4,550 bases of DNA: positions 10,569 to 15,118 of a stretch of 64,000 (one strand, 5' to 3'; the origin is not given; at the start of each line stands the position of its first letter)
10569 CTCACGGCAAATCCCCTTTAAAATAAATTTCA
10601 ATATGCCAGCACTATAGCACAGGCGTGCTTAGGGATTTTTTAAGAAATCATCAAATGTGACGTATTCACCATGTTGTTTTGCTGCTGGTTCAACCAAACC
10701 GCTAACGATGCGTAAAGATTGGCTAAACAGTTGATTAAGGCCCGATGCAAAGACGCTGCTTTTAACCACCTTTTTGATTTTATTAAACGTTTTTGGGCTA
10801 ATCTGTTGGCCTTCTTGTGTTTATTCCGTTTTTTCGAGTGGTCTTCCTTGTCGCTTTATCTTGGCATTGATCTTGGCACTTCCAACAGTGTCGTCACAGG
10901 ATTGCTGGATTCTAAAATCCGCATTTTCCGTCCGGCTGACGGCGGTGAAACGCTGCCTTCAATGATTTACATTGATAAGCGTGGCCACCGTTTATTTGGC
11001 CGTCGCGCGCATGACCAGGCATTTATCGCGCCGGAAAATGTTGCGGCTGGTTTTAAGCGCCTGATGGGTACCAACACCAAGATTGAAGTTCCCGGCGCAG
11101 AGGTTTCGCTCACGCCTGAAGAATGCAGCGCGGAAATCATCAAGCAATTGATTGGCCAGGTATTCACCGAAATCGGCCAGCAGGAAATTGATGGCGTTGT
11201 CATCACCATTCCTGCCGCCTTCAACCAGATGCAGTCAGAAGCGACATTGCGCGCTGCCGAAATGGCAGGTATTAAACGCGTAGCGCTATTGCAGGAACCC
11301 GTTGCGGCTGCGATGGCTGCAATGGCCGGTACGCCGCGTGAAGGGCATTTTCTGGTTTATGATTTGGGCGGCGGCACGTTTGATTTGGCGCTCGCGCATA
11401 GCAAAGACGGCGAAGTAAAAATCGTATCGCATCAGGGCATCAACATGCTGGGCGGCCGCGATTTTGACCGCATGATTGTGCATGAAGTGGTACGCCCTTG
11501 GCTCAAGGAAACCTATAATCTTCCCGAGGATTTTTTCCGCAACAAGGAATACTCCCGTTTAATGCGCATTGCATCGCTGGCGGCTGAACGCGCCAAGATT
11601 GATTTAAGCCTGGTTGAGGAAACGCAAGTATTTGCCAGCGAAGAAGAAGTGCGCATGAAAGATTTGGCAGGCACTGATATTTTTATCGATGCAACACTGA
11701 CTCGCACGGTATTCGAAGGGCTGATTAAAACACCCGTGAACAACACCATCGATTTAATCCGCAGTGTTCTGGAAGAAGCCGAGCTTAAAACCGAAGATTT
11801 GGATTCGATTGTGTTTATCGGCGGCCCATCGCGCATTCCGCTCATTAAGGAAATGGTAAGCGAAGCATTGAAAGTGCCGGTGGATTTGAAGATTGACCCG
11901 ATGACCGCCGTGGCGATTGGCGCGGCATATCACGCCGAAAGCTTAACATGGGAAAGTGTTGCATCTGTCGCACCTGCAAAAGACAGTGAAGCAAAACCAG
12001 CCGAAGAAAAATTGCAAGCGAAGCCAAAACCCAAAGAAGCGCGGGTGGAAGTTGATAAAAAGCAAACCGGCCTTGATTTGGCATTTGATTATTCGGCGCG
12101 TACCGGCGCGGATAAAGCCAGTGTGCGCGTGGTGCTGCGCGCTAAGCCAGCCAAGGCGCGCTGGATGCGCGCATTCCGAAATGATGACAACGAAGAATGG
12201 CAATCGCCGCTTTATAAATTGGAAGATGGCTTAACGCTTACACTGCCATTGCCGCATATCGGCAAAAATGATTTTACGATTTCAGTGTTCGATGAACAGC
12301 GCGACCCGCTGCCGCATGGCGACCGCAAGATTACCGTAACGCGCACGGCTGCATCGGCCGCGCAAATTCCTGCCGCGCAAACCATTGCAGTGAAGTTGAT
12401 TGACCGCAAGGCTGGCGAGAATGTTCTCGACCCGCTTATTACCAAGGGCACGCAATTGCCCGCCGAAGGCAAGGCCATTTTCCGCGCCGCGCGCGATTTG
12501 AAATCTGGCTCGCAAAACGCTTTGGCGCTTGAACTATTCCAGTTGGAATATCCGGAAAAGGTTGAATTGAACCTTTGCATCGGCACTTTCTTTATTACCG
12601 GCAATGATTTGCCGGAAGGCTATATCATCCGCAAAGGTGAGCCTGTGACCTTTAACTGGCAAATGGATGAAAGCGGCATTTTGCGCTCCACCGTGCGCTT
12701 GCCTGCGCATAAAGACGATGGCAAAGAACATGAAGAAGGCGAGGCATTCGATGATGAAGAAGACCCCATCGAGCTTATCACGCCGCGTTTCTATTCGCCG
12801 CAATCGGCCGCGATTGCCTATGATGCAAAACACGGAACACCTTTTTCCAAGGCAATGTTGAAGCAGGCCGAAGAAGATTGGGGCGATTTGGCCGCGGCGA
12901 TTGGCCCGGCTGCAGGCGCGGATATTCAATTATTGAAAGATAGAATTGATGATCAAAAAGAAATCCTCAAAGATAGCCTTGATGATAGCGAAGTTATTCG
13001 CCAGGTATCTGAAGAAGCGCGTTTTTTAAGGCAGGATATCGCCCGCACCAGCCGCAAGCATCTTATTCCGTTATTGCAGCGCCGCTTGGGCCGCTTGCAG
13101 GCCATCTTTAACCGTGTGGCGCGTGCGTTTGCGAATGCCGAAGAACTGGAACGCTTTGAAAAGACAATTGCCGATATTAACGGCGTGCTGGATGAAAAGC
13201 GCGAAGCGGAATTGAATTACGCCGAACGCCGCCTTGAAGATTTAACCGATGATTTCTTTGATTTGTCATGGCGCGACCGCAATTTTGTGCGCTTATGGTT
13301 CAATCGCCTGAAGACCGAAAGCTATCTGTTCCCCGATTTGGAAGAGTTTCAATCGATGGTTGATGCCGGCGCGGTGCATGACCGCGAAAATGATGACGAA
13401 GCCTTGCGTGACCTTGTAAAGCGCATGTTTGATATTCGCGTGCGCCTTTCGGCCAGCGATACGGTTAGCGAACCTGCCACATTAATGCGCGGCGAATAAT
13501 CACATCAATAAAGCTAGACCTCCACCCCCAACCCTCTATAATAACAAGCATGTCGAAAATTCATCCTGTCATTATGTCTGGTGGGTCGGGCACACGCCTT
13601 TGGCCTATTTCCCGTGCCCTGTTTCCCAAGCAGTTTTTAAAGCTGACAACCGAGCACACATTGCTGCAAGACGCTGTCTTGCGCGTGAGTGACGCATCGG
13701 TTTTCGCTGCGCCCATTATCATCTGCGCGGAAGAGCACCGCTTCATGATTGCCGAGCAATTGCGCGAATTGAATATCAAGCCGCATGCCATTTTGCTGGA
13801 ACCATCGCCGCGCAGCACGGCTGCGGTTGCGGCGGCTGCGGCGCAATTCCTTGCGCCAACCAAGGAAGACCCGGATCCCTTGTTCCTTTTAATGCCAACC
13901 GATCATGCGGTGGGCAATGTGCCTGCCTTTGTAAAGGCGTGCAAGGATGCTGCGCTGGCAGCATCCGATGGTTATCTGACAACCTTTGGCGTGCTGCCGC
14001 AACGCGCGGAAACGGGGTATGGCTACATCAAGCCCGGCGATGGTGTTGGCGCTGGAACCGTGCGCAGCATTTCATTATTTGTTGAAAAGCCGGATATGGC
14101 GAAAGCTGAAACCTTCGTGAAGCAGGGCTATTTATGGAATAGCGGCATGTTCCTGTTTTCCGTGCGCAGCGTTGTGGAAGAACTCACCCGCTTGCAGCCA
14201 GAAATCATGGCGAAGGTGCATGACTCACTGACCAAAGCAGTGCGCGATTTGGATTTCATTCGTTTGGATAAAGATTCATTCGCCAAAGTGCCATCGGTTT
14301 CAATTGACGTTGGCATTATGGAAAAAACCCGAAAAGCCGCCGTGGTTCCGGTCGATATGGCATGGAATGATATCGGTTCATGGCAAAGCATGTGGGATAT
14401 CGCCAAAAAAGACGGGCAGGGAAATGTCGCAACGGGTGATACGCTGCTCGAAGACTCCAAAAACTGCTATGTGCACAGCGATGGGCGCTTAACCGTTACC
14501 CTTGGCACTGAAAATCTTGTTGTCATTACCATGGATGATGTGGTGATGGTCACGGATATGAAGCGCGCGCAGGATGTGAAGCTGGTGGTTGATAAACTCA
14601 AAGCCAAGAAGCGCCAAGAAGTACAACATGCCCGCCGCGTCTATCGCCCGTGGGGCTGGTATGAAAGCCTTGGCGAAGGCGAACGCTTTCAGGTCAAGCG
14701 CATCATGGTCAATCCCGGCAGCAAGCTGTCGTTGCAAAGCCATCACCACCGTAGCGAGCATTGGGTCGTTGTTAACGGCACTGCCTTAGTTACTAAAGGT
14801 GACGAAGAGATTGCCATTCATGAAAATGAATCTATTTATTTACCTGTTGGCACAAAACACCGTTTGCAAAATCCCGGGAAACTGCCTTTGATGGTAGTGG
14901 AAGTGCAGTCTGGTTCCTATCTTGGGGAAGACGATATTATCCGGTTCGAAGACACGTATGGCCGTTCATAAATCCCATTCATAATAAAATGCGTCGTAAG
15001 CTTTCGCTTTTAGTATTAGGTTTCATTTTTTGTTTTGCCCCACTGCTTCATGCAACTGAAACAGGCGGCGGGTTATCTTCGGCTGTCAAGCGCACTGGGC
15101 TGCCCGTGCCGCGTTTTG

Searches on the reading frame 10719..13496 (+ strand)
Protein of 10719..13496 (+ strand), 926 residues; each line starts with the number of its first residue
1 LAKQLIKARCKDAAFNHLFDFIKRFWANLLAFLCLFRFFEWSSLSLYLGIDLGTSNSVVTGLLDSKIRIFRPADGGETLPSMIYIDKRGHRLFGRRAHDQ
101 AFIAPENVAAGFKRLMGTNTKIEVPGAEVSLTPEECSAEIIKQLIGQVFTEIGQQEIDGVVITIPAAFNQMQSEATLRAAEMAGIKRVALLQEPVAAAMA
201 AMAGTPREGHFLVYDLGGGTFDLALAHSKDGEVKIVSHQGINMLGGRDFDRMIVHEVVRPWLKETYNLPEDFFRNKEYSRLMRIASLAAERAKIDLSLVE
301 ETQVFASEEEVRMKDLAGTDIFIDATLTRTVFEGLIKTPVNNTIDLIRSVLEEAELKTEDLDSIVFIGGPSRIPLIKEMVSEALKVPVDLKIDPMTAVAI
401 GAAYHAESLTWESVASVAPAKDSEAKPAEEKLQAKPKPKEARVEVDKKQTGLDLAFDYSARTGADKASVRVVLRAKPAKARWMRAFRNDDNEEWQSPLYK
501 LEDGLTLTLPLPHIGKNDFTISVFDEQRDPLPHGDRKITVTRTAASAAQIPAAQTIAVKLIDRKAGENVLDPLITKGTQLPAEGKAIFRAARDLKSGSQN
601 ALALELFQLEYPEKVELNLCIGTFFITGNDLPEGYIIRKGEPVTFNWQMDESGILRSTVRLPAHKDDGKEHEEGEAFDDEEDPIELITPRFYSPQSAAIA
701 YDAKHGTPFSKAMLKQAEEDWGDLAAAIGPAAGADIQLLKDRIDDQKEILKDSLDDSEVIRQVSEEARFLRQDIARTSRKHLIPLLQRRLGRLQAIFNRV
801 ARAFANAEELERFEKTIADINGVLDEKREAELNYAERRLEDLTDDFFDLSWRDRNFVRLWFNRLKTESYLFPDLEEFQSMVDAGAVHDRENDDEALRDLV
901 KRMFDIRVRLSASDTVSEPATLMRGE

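Call 67: search_protein_families(library=pfam, proteins=[window:10719-13496:+], max_evalue=0.00001)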
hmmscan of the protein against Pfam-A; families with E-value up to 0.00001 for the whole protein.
window:10719-13496:+ (926 aa): 2 families
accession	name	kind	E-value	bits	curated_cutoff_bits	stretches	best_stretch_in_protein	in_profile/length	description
PF00012.26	HSP70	-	3.4e-67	227.5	20.6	1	48-410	2-376/599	Hsp70 protein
PF06723.19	MreB_Mbl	-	3e-20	72.8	27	1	135-409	72-322/327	MreB/Mbl protein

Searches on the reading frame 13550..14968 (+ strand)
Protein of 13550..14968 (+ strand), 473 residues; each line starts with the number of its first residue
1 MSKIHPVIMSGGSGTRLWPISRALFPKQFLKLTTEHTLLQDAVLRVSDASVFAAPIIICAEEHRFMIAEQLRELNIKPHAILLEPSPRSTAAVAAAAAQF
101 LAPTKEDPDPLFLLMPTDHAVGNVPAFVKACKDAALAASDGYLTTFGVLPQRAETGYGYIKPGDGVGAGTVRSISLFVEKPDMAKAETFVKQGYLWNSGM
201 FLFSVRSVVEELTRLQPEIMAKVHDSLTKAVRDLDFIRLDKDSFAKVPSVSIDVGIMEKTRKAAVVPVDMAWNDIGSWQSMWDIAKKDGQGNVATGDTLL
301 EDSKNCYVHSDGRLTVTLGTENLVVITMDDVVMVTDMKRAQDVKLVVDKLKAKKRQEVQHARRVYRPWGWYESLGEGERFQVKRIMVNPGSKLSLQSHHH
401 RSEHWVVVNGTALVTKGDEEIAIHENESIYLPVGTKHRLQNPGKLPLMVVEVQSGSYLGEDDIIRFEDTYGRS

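Call 67: search_protein_families(library=pfam, proteins=[window:13550-14968:+], max_evalue=0.00001)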
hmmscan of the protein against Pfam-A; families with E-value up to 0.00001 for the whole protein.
window:13550-14968:+ (473 aa): 5 families
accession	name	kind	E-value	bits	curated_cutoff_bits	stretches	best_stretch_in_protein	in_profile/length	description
PF01050.24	MannoseP_isomer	-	3.1e-52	176.1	23.6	1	354-468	2-116/116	Mannose-6-phosphate isomerase C-terminal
PF00483.29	NTP_transferase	-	3.4e-50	171.4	21.2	1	6-289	2-243/245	Nucleotidyl transferase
PF07883.17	Cupin_2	-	3.7e-11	43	27.2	1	385-452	3-69/70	Cupin domain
PF22640.1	ManC_GMP_beta-helix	-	1.8e-10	41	27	1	302-350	7-55/55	MannoseP isomerase/GMP-like beta-helix domain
PF12804.13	NTP_transf_3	-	6.3e-07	30.2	27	0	7-119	2-96/160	MobA-like NTP transferase domain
